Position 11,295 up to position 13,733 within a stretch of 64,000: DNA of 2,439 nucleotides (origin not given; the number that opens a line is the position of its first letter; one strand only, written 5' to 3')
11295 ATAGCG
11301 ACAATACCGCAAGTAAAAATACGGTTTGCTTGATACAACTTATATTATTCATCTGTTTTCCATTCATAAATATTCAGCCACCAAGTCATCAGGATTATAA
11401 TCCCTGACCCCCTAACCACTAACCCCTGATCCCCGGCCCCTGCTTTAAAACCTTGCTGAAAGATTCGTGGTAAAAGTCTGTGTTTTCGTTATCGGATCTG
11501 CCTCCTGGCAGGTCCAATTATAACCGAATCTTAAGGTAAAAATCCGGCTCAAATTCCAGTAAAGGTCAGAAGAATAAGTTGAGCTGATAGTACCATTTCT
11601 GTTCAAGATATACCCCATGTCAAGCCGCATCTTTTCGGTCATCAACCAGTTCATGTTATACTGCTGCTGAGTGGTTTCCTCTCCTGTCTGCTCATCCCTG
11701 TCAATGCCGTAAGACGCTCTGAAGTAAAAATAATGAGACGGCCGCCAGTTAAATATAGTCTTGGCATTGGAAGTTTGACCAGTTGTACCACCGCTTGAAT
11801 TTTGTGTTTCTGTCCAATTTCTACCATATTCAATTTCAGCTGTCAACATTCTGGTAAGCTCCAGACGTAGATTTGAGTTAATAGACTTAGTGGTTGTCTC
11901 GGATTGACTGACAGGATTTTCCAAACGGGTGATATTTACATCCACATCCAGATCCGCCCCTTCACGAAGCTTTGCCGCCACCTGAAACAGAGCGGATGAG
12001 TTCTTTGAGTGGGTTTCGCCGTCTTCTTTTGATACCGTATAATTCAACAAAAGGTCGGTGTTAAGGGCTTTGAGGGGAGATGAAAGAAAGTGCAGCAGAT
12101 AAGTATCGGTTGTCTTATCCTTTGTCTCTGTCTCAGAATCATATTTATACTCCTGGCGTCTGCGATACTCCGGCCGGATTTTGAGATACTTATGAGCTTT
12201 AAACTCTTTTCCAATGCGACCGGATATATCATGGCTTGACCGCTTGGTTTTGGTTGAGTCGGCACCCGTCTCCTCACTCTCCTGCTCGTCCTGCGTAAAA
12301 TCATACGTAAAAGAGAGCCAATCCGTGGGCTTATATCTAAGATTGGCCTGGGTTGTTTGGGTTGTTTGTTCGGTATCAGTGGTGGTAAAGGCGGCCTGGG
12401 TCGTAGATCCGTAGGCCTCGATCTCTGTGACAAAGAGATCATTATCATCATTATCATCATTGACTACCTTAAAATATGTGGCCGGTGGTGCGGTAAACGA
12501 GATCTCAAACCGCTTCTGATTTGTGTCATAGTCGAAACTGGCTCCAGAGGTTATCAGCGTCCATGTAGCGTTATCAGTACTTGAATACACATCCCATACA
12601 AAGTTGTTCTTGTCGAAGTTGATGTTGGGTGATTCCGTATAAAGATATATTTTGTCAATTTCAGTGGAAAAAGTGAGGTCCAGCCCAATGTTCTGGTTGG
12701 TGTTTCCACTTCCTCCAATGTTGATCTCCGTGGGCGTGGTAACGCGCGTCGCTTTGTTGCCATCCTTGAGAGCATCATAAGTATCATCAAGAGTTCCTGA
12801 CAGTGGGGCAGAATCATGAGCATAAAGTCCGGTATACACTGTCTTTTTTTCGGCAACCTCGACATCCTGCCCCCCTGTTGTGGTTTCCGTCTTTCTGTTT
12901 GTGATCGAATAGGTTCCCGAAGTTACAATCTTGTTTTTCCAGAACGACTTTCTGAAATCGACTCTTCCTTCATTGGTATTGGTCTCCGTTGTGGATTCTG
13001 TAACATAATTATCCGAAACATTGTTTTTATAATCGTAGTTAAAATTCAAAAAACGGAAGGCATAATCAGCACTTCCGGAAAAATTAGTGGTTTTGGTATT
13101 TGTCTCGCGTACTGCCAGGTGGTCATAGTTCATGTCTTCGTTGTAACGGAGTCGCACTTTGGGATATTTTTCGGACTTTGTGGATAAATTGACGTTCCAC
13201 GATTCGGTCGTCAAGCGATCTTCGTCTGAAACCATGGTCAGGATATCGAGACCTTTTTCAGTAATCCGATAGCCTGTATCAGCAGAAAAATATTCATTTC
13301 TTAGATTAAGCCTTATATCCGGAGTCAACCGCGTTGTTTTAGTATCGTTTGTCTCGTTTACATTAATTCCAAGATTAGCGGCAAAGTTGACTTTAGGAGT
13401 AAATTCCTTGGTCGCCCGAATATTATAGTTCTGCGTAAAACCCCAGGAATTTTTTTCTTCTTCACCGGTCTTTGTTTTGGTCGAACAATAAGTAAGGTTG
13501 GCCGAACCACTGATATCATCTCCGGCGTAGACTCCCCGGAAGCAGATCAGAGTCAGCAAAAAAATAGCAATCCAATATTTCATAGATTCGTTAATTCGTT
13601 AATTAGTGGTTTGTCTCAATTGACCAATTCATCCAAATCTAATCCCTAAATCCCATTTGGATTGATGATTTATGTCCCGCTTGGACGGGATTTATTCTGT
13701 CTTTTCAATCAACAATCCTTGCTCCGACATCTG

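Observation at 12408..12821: Discoidin/galactose-binding-like module embedded inside an outer-membrane beta-barrel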

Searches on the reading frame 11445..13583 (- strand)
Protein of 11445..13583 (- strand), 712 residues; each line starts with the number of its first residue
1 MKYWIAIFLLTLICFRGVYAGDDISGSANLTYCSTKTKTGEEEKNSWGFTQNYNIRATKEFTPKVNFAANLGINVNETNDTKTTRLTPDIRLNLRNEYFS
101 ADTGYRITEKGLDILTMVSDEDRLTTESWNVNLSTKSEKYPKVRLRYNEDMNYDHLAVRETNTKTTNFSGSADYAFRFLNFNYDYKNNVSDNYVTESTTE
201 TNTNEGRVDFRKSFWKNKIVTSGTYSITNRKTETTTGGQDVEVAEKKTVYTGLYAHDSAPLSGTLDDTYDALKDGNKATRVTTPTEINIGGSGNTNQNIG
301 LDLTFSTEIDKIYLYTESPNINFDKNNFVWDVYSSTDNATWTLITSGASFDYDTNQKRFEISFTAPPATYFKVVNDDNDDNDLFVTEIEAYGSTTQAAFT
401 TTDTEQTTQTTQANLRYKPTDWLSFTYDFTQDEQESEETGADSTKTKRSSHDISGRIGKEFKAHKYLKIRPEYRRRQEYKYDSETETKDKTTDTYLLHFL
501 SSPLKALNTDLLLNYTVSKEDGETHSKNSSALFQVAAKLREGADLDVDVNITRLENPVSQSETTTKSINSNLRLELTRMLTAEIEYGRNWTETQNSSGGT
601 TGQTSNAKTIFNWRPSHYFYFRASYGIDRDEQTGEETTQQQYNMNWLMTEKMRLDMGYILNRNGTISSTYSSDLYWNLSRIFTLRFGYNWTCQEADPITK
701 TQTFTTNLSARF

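Call 3: search_protein_families(library=pfam, proteins=[window:11445-13583:-], max_evalue=1)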
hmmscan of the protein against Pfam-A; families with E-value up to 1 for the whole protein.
window:11445-13583:- (712 aa): 1 family
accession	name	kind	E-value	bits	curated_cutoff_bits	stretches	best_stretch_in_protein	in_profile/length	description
PF13163.11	DUF3999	-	0.051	13.2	30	1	326-417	139-237/424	Protein of unknown function (DUF3999)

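Call 4: search_protein_families(library=ncbifam, proteins=[window:11445-13583:-], max_evalue=1)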
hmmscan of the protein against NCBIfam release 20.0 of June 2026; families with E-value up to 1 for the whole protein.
window:11445-13583:- (712 aa): 0 families

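Call 6: find_homologous_proteins(query=window:11445-13583:-, max_evalue=0.001)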
Query window:11445-13583:- (712 aa): 135 proteins with E <= 0.001 among 8000 candidates; the best 120 are listed.
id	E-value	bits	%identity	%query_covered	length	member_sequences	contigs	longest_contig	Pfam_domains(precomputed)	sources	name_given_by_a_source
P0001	0.0e+0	1570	100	99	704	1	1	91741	-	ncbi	-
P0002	0.0e+0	1253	81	100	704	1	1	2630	PF00754.32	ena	-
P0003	0.0e+0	1237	80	100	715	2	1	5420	-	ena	-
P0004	0.0e+0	1193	78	100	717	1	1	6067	-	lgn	-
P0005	0.0e+0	1190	78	100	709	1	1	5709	-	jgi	-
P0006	0.0e+0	1169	67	66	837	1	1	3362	PF22633.4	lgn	-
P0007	0.0e+0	1157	76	100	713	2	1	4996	-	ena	-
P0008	0.0e+0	1151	75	100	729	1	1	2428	-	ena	-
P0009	0.0e+0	1116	72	100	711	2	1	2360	-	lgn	-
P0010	0.0e+0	1114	72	100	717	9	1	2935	-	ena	-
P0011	0.0e+0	1088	73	100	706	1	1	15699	-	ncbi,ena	-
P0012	0.0e+0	1085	72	100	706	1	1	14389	PF00754.32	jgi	-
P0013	0.0e+0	1069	70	100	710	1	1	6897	PF13505.13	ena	-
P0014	0.0e+0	1058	70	100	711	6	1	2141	-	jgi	jgi:hypothetical protein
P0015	0.0e+0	1053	69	100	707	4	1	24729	-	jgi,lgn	-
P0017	0.0e+0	1039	68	100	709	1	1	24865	PF00754.32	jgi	jgi:hypothetical protein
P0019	0.0e+0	1030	69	100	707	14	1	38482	PF00754.32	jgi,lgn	-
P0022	0.0e+0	1024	70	100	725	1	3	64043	PF00754.32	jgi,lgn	jgi:hypothetical protein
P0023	0.0e+0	1020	68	100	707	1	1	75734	PF00754.32,PF22633.4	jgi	-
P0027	1.6e-295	1000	69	99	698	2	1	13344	PF00754.32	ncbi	-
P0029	6.5e-294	995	67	100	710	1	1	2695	PF00754.32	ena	-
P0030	1.6e-293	994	68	100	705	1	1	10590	PF00754.32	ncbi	-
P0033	1.7e-292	990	63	100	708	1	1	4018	PF00754.32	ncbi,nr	ncbi:MAG: discoidin domain-containing protein [Desulfobacterales bacterium]|nr:discoidin domain-cont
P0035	3.2e-291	986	67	100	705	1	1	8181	PF00754.32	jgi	jgi:hypothetical protein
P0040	3.2e-286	970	67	99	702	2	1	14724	PF00754.32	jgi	-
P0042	3.7e-285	966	63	100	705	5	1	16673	PF00754.32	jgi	-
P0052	4.0e-277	939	65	98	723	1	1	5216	PF00754.32,PF22633.4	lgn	-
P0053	6.8e-276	935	61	100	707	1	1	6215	PF00754.32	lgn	-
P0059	4.4e-272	923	61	99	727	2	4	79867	PF00754.32,PF22633.4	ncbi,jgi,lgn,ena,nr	ncbi:MAG: discoidin domain-containing protein [Deltaproteobacteria bacterium]|nr:discoidin domain-co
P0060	6.1e-272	922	61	100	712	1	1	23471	PF00754.32,PF22633.4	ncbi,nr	ncbi:MAG: discoidin domain-containing protein [Desulfobacterales bacterium]|nr:discoidin domain-cont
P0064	5.5e-260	883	61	99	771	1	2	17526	PF00754.32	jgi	jgi:hypothetical protein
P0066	3.9e-259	880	60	100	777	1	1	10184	PF00754.32,PF22633.4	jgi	jgi:hypothetical protein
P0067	3.0e-257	874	61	99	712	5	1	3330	PF00754.32,PF22633.4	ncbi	-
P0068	3.0e-257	874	59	100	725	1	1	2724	PF00754.32,PF22633.4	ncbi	-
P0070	6.1e-256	869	59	99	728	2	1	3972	PF13505.13,PF22633.4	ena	-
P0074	3.2e-251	854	66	89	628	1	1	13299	PF00754.32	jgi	-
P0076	1.1e-249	849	59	98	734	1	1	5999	PF00754.32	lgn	-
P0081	1.0e-244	832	58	99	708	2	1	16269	PF00754.32,PF13505.13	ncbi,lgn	-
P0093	2.2e-226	772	61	84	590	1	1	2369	PF00754.32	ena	-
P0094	4.3e-225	768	53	99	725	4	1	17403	PF00754.32,PF22633.4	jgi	jgi:hypothetical protein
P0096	3.5e-220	751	63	81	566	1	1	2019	PF00754.32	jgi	jgi:hypothetical protein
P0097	1.7e-216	739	52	100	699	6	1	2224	PF00754.32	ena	-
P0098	1.7e-214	733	53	99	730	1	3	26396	PF00754.32,PF22633.4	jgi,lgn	-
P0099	3.7e-211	721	63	78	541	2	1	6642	PF00754.32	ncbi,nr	ncbi:MAG: discoidin domain-containing protein, partial [Spirochaetales bacterium]|nr:discoidin domai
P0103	3.0e-170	586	63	68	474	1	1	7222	PF00754.32,PF22633.4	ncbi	ncbi:MAG: hypothetical protein DRH21_04740, partial [Deltaproteobacteria bacterium]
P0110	3.8e-146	507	59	62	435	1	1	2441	PF22633.4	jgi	-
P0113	1.1e-111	393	33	100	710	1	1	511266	-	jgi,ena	-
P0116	1.2e-56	211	29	100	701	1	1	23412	-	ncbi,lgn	ncbi:MAG: hypothetical protein ACE5IH_00195 [Thermodesulfobacteriota bacterium]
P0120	1.2e-45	175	27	100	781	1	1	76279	-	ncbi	ncbi:MAG: hypothetical protein AB1487_01095 [Thermodesulfobacteriota bacterium]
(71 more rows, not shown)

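Call 15: search_solved_structures(query=A1, max_evalue=10, show_alignments=2)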
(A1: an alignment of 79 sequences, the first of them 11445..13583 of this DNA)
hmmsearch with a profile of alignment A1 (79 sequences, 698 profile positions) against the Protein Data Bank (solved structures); distinct sequences matched with E-value up to 10: 15.
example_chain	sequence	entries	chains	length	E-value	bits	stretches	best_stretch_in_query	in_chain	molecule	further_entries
2jd9_A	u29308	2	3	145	0.0013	20.3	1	290-369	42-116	YECBM32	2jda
6q63_A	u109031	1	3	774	0.0024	19.4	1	242-372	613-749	Beta-hexosaminidase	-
2w1q_A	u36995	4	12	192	0.0088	17.6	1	267-396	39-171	HYALURONOGLUCOSAMINIDASE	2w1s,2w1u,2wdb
4gwi_A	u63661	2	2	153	0.013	17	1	289-391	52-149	Platelet aggregation factor Sm-hPAF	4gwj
3le0_A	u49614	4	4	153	0.015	16.8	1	289-391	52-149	Platelet aggregation factor Sm-hPAF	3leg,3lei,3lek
4lpl_A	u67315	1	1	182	0.053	15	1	296-384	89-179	Glycosyl hydrolase, family 31/fibronectin type III domain protein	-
9x3m_A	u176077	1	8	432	0.48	11.8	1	306-338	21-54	Xylan 1,4-beta-xylosidase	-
8hcj_D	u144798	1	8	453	0.82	11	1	306-338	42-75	Xylan 1,4-beta-xylosidase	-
7rga_A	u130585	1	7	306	0.95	10.8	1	268-378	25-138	nano CLostridial Antibody Mimetic Protein 3 VHH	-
2bzd_A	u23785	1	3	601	1.3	10.4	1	268-384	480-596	BACTERIAL SIALIDASE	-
1w8n_A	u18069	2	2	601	1.3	10.4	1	268-384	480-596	BACTERIAL SIALIDASE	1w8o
1wcq_A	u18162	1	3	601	1.3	10.4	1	268-384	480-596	SIALIDASE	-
2ber_A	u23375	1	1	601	1.3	10.4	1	268-384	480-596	BACTERIAL SIALIDASE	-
1eut_A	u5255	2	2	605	1.3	10.4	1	268-384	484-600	SIALIDASE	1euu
7rg7_A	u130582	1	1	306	1.6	10.1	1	288-379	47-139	nano CLostridial Antibody Mimetic Protein 8 VHH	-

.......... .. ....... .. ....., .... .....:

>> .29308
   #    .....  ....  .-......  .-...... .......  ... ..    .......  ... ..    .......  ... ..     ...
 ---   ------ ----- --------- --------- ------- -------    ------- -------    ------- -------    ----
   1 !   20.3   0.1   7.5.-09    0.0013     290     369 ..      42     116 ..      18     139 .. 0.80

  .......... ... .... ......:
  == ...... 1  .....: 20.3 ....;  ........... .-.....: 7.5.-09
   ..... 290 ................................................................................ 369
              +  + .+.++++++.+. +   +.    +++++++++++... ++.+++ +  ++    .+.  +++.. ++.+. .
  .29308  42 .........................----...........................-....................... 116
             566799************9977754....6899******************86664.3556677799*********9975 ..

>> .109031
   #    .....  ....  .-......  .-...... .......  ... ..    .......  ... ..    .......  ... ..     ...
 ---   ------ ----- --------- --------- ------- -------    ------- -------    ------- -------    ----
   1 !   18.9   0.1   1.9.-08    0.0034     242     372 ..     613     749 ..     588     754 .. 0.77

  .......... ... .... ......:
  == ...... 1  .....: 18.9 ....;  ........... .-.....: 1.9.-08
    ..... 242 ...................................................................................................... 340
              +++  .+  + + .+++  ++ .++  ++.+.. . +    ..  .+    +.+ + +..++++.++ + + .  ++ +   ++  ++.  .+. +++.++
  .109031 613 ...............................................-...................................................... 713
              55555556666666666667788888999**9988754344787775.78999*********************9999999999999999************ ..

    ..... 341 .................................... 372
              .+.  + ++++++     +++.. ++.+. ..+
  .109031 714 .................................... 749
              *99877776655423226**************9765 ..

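Call 17: list_cluster_members(proteins=[P0001, P0033, P0059, P0116, P0120, P0113])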
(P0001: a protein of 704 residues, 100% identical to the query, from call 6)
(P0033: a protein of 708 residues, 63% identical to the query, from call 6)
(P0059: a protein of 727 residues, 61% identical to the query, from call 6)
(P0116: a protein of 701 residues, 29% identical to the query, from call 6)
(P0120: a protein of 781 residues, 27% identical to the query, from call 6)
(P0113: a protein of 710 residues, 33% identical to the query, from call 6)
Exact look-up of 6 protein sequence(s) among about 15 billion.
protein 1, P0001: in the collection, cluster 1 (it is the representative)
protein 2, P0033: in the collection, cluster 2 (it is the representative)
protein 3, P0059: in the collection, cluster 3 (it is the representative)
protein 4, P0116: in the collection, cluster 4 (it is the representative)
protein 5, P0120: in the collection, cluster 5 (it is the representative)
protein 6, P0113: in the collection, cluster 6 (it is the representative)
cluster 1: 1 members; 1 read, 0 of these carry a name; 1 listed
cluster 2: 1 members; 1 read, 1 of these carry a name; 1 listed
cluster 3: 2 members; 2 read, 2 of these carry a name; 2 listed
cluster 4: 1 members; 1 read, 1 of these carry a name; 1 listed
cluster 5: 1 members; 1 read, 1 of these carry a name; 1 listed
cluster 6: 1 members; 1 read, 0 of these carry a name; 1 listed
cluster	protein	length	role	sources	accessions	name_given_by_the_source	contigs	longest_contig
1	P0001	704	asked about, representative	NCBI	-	-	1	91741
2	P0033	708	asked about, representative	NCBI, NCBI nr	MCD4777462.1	MAG: discoidin domain-containing protein [Desulfobacterales bacterium] | discoidin domain-containing protein [Desulfobacterales bacterium]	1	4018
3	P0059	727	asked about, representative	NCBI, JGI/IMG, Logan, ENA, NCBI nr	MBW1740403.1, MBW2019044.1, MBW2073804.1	MAG: discoidin domain-containing protein [Deltaproteobacteria bacterium] | discoidin domain-containing protein [Deltaproteobacteria bacterium]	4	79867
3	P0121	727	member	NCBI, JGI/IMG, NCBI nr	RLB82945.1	MAG: hypothetical protein DRH17_04100 [Deltaproteobacteria bacterium]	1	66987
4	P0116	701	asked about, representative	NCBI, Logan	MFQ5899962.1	MAG: hypothetical protein ACE5IH_00195 [Thermodesulfobacteriota bacterium]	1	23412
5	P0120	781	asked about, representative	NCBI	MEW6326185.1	MAG: hypothetical protein AB1487_01095 [Thermodesulfobacteriota bacterium]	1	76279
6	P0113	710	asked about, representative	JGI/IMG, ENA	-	-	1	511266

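Call 18: find_encoding_contigs(protein=P0113, flank=10000, max_places=2)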
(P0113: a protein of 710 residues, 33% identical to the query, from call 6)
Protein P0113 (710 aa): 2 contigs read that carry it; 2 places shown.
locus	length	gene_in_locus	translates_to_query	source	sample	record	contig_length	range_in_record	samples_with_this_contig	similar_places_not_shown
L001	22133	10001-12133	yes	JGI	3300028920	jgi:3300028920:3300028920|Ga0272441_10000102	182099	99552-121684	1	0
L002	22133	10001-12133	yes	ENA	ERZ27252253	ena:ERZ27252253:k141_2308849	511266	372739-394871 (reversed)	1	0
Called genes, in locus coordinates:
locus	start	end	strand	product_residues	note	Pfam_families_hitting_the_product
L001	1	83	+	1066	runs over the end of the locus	PF00873:ACR_tran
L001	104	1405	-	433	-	PF09699:Paired_CXXCH_1 (faint)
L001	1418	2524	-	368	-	PF22113:Mtrc-MtrF_II-IV_dom (faint), PF09699:Paired_CXXCH_1 (faint)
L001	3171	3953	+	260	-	PF14522:Cytochrome_C7 (faint), PF14537:Cytochrom_c3_2 (faint)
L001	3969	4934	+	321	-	PF09699:Paired_CXXCH_1 (faint), PF14522:Cytochrome_C7 (faint), PF14537:Cytochrom_c3_2 (faint)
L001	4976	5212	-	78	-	-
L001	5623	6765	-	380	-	PF09699:Paired_CXXCH_1 (faint)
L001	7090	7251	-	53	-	-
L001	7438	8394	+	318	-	PF17170:DUF5128 (weak), PF01436:NHL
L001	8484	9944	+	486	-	PF21783:YNCE, PF10282:Lactonase (faint), PF25174:Beta-prop_THOC3 (faint)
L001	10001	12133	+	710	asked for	-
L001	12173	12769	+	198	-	PF13036:LpoB (weak), PF05643:GNA1162-like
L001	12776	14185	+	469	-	PF13585:CHU_C (weak)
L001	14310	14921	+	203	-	-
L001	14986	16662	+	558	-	PF13623:SurA_N_2 (faint), PF13624:SurA_N_3 (faint), PF13145:Rotamase_2, PF00639:Rotamase, PF13616:Rotamase_3, PF13145:Rotamase_2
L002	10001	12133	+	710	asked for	-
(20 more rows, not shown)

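Call 19: find_encoding_contigs(protein=P0120, flank=10000, max_places=2)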
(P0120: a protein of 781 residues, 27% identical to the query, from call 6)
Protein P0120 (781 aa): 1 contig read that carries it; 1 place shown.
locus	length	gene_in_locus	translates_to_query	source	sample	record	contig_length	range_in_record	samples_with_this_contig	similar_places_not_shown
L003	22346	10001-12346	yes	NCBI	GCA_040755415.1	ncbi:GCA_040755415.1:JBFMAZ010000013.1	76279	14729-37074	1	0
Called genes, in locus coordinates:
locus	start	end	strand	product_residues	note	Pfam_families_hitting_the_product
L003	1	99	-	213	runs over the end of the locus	PF01351:RNase_HII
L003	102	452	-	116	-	PF01245:Ribosomal_L19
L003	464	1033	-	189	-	PF09936:Methyltrn_RNA_4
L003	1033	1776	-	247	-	PF01746:tRNA_m1G_MT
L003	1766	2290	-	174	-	PF01782:RimM, PF05239:PRC, PF24986:PRC_RimM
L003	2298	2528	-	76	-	PF13083:KH_KhpA-B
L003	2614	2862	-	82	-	PF00886:Ribosomal_S16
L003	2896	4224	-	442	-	PF02881:SRP54_N, PF00448:SRP54, PF02978:SRP_SPB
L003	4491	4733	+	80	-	PF01192:RNA_pol_Rpb6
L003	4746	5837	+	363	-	PF00226:DnaJ, PF01556:DnaJ_C, PF00684:DnaJ_CXXCXGXG, PF27439:DnaJ_C_2 (weak)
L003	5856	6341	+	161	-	PF01967:MoaC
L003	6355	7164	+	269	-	PF03099:BPL_LplA_LipB, PF16917:BPL_LplA_LipB_2, PF02237:BPL_C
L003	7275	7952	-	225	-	PF00406:ADK, PF13207:AAA_17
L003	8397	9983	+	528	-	PF14321:DUF4382 (faint), PF10282:Lactonase (faint), PF21783:YNCE (faint)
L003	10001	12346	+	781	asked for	-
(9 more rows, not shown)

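Call 25: predict_structure(alignment_id=A1)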
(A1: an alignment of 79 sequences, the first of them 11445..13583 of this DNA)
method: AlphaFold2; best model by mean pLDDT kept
length: 712 residues; sequences in the alignment: 79
mean_pLDDT: 89.6   pTM: 0.63
mean pLDDT of the five models: 89.6, 88.6, 87.8, 87.7, 87.3
residues with pLDDT >= 90: 467; 70-90: 202; 50-70: 36; < 50: 7
segments of 3 or more residues with pLDDT < 50: 14-18
pLDDT, mean of each block of 10 residues (from residue 1): 60 48 91 97 96 95 92 95 96 93 96 91 95 88 94 90 95 90 96 92 96 91 96 87 79 82 78 83 78 83 82 91 88 89 92 89 89 89 91 81 90 93 91 80 77 84 84 92 66 94 93 95 91 96 96 90 95 96 97 87 96 96 97 94 96 97 94 95 97 93 97 92
secondary structure, 60 per line:
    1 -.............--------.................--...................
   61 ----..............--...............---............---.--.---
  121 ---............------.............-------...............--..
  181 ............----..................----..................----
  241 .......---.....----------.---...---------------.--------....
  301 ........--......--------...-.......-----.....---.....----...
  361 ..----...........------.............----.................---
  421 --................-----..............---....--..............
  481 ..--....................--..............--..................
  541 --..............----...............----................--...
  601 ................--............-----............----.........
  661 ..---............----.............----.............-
elements in order (helices of 4 or more, strands of 3 or more residues): H2-14 E23-39 E42-60 E65-78 E81-95 E99-110 E124-135 E142-154 E162-176 E179-192 E197-214 E219-236 E241-247 E251-255 E297-308 E311-316 E329-335 E341-345 E349-353 E358-362 E367-377 E384-396 E401-417 E423-438 E444-457 E461-464 E467-482 E485-504 E507-520 E523-540 E543-556 E561-575 E580-595 E598-616 E619-630 E636-647 E652-662 E666-677 E682-694 E699-711
